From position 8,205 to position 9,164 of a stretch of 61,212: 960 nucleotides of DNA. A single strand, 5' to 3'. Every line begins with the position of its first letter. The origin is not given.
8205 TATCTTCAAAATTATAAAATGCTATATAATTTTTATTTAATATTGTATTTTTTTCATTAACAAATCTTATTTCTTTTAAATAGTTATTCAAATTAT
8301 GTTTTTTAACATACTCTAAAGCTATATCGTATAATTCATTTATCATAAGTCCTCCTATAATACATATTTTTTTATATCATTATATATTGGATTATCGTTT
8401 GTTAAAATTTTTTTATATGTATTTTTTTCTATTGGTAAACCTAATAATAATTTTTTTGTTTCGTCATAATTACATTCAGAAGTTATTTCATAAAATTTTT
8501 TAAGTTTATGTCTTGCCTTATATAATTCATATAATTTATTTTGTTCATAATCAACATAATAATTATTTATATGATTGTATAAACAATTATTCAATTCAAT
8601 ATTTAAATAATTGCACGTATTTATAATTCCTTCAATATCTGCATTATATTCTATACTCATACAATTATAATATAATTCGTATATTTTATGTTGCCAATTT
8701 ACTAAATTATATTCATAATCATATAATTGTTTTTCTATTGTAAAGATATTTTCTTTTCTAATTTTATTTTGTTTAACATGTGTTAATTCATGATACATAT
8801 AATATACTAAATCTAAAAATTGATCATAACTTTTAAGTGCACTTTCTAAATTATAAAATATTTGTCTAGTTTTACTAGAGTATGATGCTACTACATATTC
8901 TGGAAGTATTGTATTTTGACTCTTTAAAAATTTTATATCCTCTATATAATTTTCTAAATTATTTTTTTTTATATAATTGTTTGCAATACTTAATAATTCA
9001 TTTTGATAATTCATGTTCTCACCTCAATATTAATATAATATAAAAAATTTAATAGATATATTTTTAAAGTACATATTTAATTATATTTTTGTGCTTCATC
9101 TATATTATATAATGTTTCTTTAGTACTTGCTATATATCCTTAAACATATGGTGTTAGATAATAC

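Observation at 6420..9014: Translationally coupled tandem array of four cytoplasmic HExxH zincin-like paralogs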

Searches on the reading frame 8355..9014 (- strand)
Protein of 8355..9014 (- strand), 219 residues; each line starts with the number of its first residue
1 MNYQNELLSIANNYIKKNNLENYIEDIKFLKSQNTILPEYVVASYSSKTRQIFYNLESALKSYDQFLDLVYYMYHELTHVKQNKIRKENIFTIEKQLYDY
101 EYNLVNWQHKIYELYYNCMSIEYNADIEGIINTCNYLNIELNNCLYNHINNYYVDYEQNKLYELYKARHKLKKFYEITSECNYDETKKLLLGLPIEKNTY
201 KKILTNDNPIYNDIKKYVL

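Call 3: search_protein_families(library=pfam, proteins=[window:8355-9014:-], max_evalue=1)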
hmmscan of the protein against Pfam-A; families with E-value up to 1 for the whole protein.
window:8355-9014:- (219 aa): 1 family
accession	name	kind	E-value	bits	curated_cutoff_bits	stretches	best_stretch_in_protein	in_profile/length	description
PF08583.15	Cmc1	-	0.11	12.9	22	1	130-161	32-64/70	Cytochrome c oxidase biogenesis protein Cmc1 like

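Call 4: search_protein_families(library=ncbifam, proteins=[window:8355-9014:-], max_evalue=1)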
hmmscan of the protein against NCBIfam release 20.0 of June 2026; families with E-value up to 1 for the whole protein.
window:8355-9014:- (219 aa): 0 families

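Call 7: search_protein_families(library=padloc, proteins=[window:8355-9014:-], max_evalue=1)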
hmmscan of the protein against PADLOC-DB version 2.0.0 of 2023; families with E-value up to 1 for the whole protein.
window:8355-9014:- (219 aa): 0 families

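Call 8: search_protein_families(library=phrogs, proteins=[window:8355-9014:-], max_evalue=1)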
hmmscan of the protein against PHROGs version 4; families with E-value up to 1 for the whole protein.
window:8355-9014:- (219 aa): 1 family
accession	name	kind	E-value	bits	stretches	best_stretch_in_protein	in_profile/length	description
phrog_26336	-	unknown function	0.067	14.5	1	51-84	33-66/77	-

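Call 21: predict_structure(alignment_id=A2)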
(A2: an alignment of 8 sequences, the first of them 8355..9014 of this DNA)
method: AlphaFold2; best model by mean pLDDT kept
length: 219 residues; sequences in the alignment: 8
mean_pLDDT: 83.3   pTM: 0.87
mean pLDDT of the five models: 83.3, 82.1, 77.8, 67.9, 66.0
residues with pLDDT >= 90: 86; 70-90: 99; 50-70: 22; < 50: 12
segments of 3 or more residues with pLDDT < 50: 156-158, 161-166, 168-170
pLDDT, mean of each block of 10 residues (from residue 1): 90 97 95 66 90 88 78 97 94 91 81 77 93 92 83 56 47 75 90 84 86 83
secondary structure, 60 per line:
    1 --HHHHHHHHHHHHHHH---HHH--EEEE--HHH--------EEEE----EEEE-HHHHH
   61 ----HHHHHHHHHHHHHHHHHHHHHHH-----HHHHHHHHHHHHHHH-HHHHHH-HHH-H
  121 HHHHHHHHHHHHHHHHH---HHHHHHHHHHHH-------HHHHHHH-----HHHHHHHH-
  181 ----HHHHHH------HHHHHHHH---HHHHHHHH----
elements in order: H3-17 E26-29 E43-46 E51-54 H56-60 H65-87 H93-107 H109-114 H120-137 H141-152 H160-166 H172-179 H185-190 H197-204 H208-215

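Call 24: fold_search(model_id=the predicted structure, library=pdb)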
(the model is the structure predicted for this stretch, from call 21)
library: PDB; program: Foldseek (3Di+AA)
matches with E <= 10: 31; with E <= 0.001: 0
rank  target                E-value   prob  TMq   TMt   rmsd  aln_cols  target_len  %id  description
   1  4qhh                  3.8e-01  0.57  0.23  0.40   9.6       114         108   25  Crystal structure of Methanocaldococcus jannaschii tetrameric selecase (released 2014-07-16)
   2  6cyy_A                1.5e+00  0.14  0.23  0.17  12.5       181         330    9  Mycobacterium tuberculosis transcriptional regulator (released 2019-04-17)
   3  6cz6_D                1.7e+00  0.18  0.26  0.19  13.0       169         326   11  Mycobacterium tuberculosis transcriptional regulator (released 2019-04-17)
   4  7nhr_A                1.8e+00  0.04  0.11  0.05  19.9       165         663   14  Putative transmembrane protein Wzc K540M C1 (released 2021-08-25)
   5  6o60_A                2.0e+00  0.03  0.15  0.12  19.3       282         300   11  Crystal structure of GGTase3-FBXL2-SKP1 complex (released 2019-06-26)
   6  6j6x_A                2.2e+00  0.04  0.15  0.13  17.7       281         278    7  Crystal structure of apo GGTaseIII (released 2020-01-22)
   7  6cz6_A                2.5e+00  0.11  0.25  0.18  13.8       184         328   10  Mycobacterium tuberculosis transcriptional regulator (released 2019-04-17)
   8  2i2o_A                3.2e+00  0.06  0.19  0.19  17.0       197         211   13  Crystal Structure of an eIF4G-like Protein from Danio rerio (released 2006-08-29)
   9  6jo0                  3.5e+00  0.04  0.18  0.18  16.7       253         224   13  Crystal structure of the DTS-motif rhodopsin from Phaeocystis globosa virus 12T (released 2019-10-02)
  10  9up5_B                3.5e+00  0.02  0.13  0.09  17.7       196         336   12  Crystal structure of LapB from Klebsiella pneumoniae (released 2026-03-04)
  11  5iww_D                3.9e+00  0.03  0.13  0.11  17.1       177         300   10  Crystal structure of RNA editing factor of designer PLS-type PPR/9R protein in complex with MORF9/RIP9 (released 2017-03-29)
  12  6cyj_A                4.1e+00  0.11  0.27  0.19  12.9       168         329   10  Mycobacterium tuberculosis transcriptional regulator (released 2019-04-17)
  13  2gw1_A                6.9e+00  0.03  0.18  0.10  17.5       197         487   15  Crystal Structure of the Yeast Tom70 (released 2006-06-27)
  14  2qr4_A                6.9e+00  0.01  0.15  0.08  21.5       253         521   13  Crystal structure of oligoendopeptidase-F from Enterococcus faecium (released 2007-08-14)
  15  5lvf_MODEL_1_A        7.2e+00  0.04  0.17  0.23  12.7       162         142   10  Solution structure of Rtt103 CTD-interacting domain bound to a Thr4 phosphorylated CTD peptide (released 2017-05-10)
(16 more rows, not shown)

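Call 25: fold_search(model_id=the predicted structure, library=viral)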
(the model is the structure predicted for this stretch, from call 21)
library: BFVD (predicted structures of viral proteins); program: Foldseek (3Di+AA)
matches with E <= 10: 141; with E <= 0.001: 0
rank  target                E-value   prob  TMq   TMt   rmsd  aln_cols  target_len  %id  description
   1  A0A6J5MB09            6.4e-02  0.54  0.21  0.22  14.1       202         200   15  IrrE N-terminal-like domain-containing protein [uncultured Caudovirales phage]
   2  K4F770                8.1e-02  0.85  0.30  0.34  19.1       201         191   15  SprT-like domain-containing protein [Cronobacter phage vB_CsaM_GAP32]
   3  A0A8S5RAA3            1.7e-01  0.96  0.28  0.33   9.6       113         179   15  SprT-like domain-containing protein Spartan/DNA Complex repair, protease, DNA BINDING [Siphoviridae sp. ctvxh7]
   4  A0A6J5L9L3            1.7e-01  0.82  0.30  0.36  15.9       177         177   11  IrrE N-terminal-like domain-containing protein [uncultured Caudovirales phage]
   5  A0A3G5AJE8            2.1e-01  0.85  0.34  0.36  10.6       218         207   13  Peptidase M48 domain-containing protein [Sylvanvirus sp.]
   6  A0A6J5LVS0            2.3e-01  0.96  0.33  0.13   7.6       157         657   20  Uncharacterized protein [uncultured Caudovirales phage]
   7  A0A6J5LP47            2.4e-01  0.97  0.30  0.20   9.7       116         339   17  Uncharacterized protein [uncultured Caudovirales phage]
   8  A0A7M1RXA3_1          2.6e-01  0.77  0.37  0.12  10.9       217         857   13  Uncharacterized protein [uncultured phage cr108_1]
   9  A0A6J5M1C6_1          2.8e-01  0.93  0.29  0.09  13.6       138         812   19  Amidoligase enzyme [uncultured Caudovirales phage]
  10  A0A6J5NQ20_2          3.3e-01  0.38  0.31  0.10  11.8       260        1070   12  Large polyvalent protein associated domain-containing protein [uncultured Caudovirales phage]
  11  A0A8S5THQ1            3.7e-01  0.47  0.25  0.30  10.6       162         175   14  Uncharacterized protein [Myoviridae sp. ctIty1]
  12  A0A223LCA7            3.9e-01  0.66  0.35  0.36   9.6       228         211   13  IrrE N-terminal-like domain-containing protein [Bacillus phage PBS1]
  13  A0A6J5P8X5            4.0e-01  0.82  0.32  0.09  13.7       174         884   12  Uncharacterized protein [uncultured Caudovirales phage]
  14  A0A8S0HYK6            4.2e-01  0.28  0.25  0.25  13.1       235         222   12  (no name in the UniProt tables at hand)
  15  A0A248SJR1            5.1e-01  0.98  0.34  0.34   4.8       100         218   17  (no name in the UniProt tables at hand)
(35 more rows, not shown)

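Call 26: search_protein_representatives(alignment_id=A2)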
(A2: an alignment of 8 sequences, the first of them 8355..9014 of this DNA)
Query: 8 sequences, 217 profile positions. Proteins with E-value up to 0.001 (for the whole library): 383; up to 1e-10: 72; up to 1e-30: 8. The best 150 are listed.
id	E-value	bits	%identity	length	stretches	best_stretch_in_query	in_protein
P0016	6.9e-77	274.4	-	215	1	1-217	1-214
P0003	2.4e-75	269.4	-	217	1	1-217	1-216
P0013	1.9e-71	256.6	-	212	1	4-217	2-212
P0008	3.7e-69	249.2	-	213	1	4-215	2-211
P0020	2.9e-58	213.5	-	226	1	1-208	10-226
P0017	1.8e-46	175.0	-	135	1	1-134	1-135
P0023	3.8e-44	167.4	-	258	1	1-217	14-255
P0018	8.5e-40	153.2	-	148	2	1-116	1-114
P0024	1.7e-27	113.0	-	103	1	112-217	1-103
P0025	1.4e-24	103.4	-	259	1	2-211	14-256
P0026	5.3e-21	91.7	-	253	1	1-208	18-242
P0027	6.3e-21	91.5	-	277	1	7-209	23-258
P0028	2.0e-20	89.9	-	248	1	3-206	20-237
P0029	2.3e-19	86.4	-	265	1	2-212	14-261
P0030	2.4e-19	86.4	-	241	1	3-205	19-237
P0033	3.3e-18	82.6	-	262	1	3-217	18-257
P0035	1.1e-17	80.9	-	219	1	3-214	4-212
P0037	6.2e-17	78.4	-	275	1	5-215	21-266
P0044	6.1e-16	75.2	-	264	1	1-187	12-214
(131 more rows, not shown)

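Call 29: search_protein_families(library=pfam, alignment_id=A3, max_evalue=0.01)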
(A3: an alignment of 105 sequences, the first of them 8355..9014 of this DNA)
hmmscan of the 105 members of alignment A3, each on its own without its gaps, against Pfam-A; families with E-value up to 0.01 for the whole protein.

A. member 1, window:8355-9014:- (219 aa): 0 families

B. families by the number of members that match (of 105 scanned): 9 families
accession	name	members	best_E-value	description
PF20573.4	DUF6782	4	1.1e-05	Putative metallopeptidase family (DUF6782)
PF14247.12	DUF4344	2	4.1e-05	Putative metallopeptidase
PF02201.23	SWIB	2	6.8e-05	SWIB/MDM2 domain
PF18247.6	AvrM_N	1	0.0033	Flax-rust effector AvrM N-terminal domain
PF15640.11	Tox-MPTase4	1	0.0037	Metallopeptidase toxin 4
PF06114.19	Peptidase_M78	1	0.0058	IrrE N-terminal-like domain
PF08565.17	CDC37_M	1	0.0066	Cdc37 Hsp90 binding domain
PF08325.16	WLM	1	0.0069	WLM domain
PF14937.11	DUF4500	1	0.0088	Domain of unknown function (DUF4500)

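Call 30: search_solved_structures(query=A3, max_evalue=10, show_alignments=3)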
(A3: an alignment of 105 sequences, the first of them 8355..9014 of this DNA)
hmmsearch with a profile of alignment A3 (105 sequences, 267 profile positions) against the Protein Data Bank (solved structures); distinct sequences matched with E-value up to 10: 1.
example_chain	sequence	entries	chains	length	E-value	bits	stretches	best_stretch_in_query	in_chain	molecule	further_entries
2l1w_A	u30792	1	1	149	0.39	13.2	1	148-229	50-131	Calmodulin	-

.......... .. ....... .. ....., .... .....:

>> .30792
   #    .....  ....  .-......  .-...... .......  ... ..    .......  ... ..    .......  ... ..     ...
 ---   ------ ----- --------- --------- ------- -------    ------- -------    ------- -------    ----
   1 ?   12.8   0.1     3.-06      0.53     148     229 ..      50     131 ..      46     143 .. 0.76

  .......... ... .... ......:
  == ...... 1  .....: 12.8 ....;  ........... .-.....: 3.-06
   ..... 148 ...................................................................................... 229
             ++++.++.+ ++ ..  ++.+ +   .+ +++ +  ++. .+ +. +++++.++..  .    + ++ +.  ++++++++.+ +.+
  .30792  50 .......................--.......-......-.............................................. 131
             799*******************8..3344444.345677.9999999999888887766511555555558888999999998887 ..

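Call 34: find_encoding_contigs(protein=window:8355-9014:-, flank=10000, max_places=6)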
Protein window:8355-9014:- (219 aa): 4 contigs read that carry it; 4 places shown.
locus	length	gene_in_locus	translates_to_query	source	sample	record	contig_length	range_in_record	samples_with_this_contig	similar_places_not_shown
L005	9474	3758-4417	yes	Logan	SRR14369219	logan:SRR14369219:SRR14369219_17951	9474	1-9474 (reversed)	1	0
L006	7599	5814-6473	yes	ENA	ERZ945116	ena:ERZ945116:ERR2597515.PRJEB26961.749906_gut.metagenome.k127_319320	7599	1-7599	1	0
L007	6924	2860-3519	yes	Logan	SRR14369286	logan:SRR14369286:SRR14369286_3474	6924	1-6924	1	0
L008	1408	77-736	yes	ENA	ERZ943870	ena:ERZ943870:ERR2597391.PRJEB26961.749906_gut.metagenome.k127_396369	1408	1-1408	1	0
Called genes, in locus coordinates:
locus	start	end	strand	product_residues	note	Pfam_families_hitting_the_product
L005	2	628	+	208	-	?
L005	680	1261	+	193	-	PF03419:Peptidase_U4 (faint)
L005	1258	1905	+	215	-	PF04542:Sigma70_r2, PF04545:Sigma70_r4, PF01381:HTH_3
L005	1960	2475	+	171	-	-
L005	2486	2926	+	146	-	-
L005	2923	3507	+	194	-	-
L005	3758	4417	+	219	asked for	-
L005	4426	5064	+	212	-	-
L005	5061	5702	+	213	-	-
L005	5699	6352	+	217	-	-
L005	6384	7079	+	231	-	PF01182:Glucosamine_iso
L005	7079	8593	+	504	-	PF13396:PLDc_N, PF13091:PLDc_2, PF00614:PLDc (weak)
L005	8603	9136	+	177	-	PF03729:DUF308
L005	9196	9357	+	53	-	-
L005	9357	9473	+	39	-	?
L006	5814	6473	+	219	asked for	-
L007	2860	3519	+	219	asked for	-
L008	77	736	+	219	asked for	-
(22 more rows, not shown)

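Call 47: find_encoding_contigs(protein=P0025, flank=8000, max_places=3)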
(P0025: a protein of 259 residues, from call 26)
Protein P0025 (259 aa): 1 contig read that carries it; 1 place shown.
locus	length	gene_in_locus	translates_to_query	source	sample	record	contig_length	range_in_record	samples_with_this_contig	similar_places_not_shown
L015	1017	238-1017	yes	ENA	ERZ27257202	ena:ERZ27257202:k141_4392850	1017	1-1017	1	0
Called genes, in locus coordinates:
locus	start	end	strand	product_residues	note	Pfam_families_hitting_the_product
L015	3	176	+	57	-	?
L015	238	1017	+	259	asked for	?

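Call 60: find_related_loci(query=A4, collection=metagenome_contigs, flank=8000)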
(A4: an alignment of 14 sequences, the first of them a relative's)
Query A4 (241 aa) in metagenome_contigs; peptide patterns used: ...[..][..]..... (x = any residue, [..] = any of these).
32 stretches matched a pattern; 5 encode a relative of the query (tblastn E <= 1e-3); 5 distinct loci.
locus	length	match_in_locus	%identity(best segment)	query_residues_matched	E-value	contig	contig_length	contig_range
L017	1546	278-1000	100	1-241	2e-175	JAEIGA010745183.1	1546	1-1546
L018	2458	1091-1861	44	1-235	8e-61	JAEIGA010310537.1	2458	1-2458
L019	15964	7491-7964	35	24-177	9e-16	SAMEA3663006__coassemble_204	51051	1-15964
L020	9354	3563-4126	32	39-225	4e-11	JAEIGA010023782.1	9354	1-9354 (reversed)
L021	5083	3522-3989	25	18-165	7e-10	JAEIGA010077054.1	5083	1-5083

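Call 61: find_related_loci(query=A4, collection=viral_contigs, flank=8000)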
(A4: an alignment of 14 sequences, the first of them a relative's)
Query A4 (241 aa) in viral_contigs; peptide patterns used: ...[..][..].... (x = any residue, [..] = any of these).
61 stretches matched a pattern, but none encodes a relative of the query by tblastn (E <= 1e-3).

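Call 67: search_protein_families(library=pfam, proteins=[L019:2036-4126:+, L019:4630-5355:+, L019:5366-6730:+, L019:6792-7310:+, L019:10650-11642:+, L019:11655-12155:-, L019:12253-12996:+, L019:13408-14283:+, L019:14570-15298:+, L019:437-1948:+], max_evalue=0.001)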
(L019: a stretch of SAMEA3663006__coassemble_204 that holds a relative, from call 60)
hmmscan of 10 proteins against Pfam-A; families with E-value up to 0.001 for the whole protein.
L019:2036-4126:+ (696 aa): 24 families
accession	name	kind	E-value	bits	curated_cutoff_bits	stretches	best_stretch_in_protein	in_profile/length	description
PF07724.20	AAA_2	-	7.9e-73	244.4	27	1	441-600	1-166/166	AAA domain (Cdc48 subfamily)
PF17871.7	AAA_lid_9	-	9.6e-32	109.4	22.8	1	191-290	3-102/104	AAA lid domain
PF00004.35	AAA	-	1.6e-25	90.5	21.2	2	51-184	2-127/131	ATPase family associated with various cellular activities (AAA)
PF07728.20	AAA_5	-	1.4e-20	74.1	22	1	446-567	2-125/139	AAA domain (dynein-related subfamily)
PF10431.15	ClpB_D2-small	-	2.1e-20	73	21.9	1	606-686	1-81/81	C-terminal, D2-small domain, of ClpB protein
PF13401.12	AAA_22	-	1.5e-11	45.2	27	1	45-135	3-97/130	AAA domain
PF13191.12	AAA_16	-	6.5e-11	43.5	32.6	1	28-74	2-51/167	AAA ATPase domain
PF00158.32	Sigma54_activat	-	3.3e-09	37.1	20.2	1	445-566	24-144/168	Sigma-54 interaction domain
PF12775.13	AAA_7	-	1.6e-07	31.4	25.8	0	446-492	36-82/181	P-loop containing dynein motor region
PF05621.17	TniB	-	2.6e-07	30.7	22.4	1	48-185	36-184/189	Bacterial TniB protein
PF13173.12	AAA_14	-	4.6e-07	30.3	27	0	447-542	6-88/129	AAA domain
PF01637.24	ATPase_2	-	1.7e-06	28.5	33.2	0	31-135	4-126/225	ATPase domain predominantly from Archaea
PF20720.3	nSTAND3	-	6.6e-06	26.3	27.2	0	45-73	15-43/155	Novel STAND NTPase 3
PF20030.5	bpMoxR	-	2e-05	24.2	27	0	447-563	35-144/205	MoxR domain in the MoxR-vWA-beta-propeller ternary systems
PF13238.12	AAA_18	-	2.3e-05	25.3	29.4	0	52-120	3-73/128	AAA domain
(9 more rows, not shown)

L019:4630-5355:+ (241 aa): 1 family
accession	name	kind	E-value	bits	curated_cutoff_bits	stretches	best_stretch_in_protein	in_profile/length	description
PF17774.7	YlmH_RBD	-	1e-08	35.8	23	1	87-142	21-76/84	Putative RNA-binding domain in YlmH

L019:5366-6730:+ (454 aa): 3 families
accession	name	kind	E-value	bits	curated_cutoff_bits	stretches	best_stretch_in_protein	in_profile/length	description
PF08245.18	Mur_ligase_M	-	1.8e-49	168.9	24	1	91-280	2-198/200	Mur ligase middle domain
PF02875.26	Mur_ligase_C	-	3.2e-24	86.6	28.4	1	302-426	1-127/127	Mur ligase, glutamate ligase domain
PF01225.30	Mur_ligase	-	2.1e-09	38.1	21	1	9-58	4-58/95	Mur ligase family, catalytic domain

L019:6792-7310:+ (172 aa): 2 families
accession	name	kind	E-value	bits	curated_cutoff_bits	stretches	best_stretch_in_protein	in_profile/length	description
PF01909.29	NTP_transf_2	-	2.6e-05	24.9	21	1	90-152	15-78/93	Nucleotidyltransferase domain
PF18765.7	Polbeta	-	0.00027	21.5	26.9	1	85-157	9-77/93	Polymerase beta, Nucleotidyltransferase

L019:10650-11642:+ (330 aa): 2 families
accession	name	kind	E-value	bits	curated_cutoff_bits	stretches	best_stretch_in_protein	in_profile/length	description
PF00953.26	Glycos_transf_4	-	5.8e-37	127.6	27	1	84-254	2-159/160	Glycosyl transferase family 4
PF10555.14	MraY_sig1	-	0.0001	22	20.1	1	49-61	1-13/13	Phospho-N-acetylmuramoyl-pentapeptide-transferase signature 1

L019:11655-12155:- (166 aa): 0 families

L019:12253-12996:+ (247 aa): 2 families
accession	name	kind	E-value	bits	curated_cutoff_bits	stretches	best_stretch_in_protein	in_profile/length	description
PF01145.31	Band_7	-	1.8e-41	142.6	23.6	1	18-187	2-175/176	SPFH domain / Band 7 family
PF13421.11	Band_7_1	-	3.8e-06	27.1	24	1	103-171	137-207/211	SPFH domain-Band 7 family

L019:13408-14283:+ (291 aa): 2 families
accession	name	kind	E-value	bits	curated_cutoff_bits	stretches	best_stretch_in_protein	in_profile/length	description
PF16403.11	Bact_surface_Ig-like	-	1.8e-19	70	27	2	140-210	1-71/71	Bacterial surface protein, Ig-like domain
PF07963.17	N_methyl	-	4.2e-05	23.4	21.2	1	6-28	4-26/27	Prokaryotic N-terminal methylation motif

L019:14570-15298:+ (242 aa): 1 family
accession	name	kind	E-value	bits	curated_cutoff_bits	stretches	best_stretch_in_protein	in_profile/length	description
PF01966.28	HD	-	1.8e-12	48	22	1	23-140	2-114/116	HD domain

L019:437-1948:+ (503 aa): 0 families
